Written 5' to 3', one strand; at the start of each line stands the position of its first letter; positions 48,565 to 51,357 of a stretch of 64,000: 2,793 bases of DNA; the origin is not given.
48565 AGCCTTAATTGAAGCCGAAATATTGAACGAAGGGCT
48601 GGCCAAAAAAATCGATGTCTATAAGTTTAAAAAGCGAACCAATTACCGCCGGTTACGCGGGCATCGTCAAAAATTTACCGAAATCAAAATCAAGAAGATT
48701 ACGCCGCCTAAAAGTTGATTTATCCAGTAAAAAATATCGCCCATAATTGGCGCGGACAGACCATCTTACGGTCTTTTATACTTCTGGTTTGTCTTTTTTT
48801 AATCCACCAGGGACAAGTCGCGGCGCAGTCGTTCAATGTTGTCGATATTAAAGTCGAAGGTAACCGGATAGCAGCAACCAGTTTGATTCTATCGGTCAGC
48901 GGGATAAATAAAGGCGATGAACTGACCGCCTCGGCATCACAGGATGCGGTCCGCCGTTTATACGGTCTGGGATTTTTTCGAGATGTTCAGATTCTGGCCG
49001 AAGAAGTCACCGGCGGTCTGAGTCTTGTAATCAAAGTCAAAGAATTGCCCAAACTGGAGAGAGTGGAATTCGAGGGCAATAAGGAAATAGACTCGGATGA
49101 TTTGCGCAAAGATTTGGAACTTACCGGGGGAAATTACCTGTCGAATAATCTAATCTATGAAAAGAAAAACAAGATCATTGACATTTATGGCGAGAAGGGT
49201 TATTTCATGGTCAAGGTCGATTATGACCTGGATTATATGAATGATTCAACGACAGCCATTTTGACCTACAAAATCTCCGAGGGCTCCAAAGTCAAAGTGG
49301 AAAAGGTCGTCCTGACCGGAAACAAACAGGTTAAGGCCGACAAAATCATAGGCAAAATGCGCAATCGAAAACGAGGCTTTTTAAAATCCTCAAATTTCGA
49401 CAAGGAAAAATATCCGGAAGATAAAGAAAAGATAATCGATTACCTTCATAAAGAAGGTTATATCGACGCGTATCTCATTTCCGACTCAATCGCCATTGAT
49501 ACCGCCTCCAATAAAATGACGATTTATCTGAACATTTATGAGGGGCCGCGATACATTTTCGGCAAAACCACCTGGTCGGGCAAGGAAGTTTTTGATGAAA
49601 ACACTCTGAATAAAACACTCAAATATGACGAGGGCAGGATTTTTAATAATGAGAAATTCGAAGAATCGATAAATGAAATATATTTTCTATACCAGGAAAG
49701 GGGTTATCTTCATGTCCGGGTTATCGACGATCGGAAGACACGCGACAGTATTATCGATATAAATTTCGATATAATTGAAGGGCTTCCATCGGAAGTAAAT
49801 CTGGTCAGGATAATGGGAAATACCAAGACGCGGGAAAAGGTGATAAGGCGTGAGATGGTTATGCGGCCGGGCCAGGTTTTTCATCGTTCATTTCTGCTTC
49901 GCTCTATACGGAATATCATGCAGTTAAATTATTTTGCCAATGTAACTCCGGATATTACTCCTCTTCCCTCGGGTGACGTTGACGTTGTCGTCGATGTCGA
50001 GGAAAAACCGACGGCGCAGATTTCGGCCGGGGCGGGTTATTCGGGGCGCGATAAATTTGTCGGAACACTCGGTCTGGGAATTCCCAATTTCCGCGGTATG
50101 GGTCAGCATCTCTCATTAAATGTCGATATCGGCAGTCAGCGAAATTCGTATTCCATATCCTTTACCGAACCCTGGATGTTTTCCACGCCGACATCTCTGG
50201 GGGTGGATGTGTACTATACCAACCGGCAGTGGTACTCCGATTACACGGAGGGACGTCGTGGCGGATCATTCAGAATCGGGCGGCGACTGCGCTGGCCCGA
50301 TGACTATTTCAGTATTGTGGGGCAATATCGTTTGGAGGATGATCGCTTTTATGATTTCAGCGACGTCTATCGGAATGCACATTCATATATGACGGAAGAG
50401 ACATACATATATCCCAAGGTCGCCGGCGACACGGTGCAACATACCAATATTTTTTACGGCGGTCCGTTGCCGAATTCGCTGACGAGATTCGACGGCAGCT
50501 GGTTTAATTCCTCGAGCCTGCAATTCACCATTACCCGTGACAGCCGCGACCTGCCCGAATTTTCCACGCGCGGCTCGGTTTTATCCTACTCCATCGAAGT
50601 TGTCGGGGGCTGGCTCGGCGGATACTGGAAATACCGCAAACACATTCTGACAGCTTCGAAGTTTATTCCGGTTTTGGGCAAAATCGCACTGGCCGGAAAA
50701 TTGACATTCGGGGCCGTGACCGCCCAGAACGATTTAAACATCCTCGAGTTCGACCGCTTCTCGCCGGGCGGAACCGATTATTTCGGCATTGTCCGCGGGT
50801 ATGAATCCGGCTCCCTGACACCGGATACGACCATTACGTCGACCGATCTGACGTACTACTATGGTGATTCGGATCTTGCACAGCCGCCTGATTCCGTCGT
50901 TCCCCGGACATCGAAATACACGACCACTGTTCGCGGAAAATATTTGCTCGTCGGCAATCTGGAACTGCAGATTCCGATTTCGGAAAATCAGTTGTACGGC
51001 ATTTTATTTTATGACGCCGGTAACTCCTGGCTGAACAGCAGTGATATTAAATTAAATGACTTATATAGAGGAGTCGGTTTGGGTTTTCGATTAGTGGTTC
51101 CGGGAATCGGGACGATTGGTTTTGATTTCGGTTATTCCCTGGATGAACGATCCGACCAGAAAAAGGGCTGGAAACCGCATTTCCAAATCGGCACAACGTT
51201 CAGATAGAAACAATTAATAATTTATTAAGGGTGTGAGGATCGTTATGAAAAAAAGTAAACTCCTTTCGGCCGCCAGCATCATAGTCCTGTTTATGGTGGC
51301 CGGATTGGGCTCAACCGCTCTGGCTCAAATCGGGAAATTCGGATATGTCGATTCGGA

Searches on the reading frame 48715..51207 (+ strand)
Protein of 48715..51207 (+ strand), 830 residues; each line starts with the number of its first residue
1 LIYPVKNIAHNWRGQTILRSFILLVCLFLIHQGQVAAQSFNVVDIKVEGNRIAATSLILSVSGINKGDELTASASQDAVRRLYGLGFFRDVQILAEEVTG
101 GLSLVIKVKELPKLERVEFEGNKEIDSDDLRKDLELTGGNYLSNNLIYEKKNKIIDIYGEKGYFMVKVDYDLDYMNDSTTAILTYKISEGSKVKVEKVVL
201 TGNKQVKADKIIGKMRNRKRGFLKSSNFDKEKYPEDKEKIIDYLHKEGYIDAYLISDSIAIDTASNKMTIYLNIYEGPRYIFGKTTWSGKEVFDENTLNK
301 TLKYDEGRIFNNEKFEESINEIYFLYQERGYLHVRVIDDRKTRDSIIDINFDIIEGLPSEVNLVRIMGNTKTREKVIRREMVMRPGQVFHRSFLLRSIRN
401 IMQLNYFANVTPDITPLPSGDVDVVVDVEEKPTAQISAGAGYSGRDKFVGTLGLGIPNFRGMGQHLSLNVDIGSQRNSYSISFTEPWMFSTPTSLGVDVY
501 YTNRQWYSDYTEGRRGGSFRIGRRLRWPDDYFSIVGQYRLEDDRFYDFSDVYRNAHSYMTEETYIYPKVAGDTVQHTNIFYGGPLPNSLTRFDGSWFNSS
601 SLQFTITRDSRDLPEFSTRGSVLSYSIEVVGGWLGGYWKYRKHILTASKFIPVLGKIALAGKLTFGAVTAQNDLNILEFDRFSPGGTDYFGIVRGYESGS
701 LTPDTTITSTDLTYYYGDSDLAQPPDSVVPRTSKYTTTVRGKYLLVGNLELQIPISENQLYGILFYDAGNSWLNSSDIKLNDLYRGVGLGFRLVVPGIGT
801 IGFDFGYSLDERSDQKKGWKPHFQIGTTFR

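Call 12: search_protein_families(library=pfam, proteins=[window:48715-51207:+], max_evalue=0.001)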
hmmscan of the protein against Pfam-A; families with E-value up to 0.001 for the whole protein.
window:48715-51207:+ (830 aa): 4 families
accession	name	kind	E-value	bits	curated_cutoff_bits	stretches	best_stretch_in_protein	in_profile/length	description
PF07244.20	POTRA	-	1.1e-49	167.4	21.3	5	112-190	1-79/79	Surface antigen variable number repeat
PF01103.29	Omp85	-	7.6e-43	147.7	24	1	458-829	1-325/325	Omp85 superfamily domain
PF08478.15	POTRA_1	-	4.4e-07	30.5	23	0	113-141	2-30/69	POTRA domain, FtsQ-type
PF08479.16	POTRA_2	-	5.7e-07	29.7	24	0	114-169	3-58/76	POTRA domain, ShlB-type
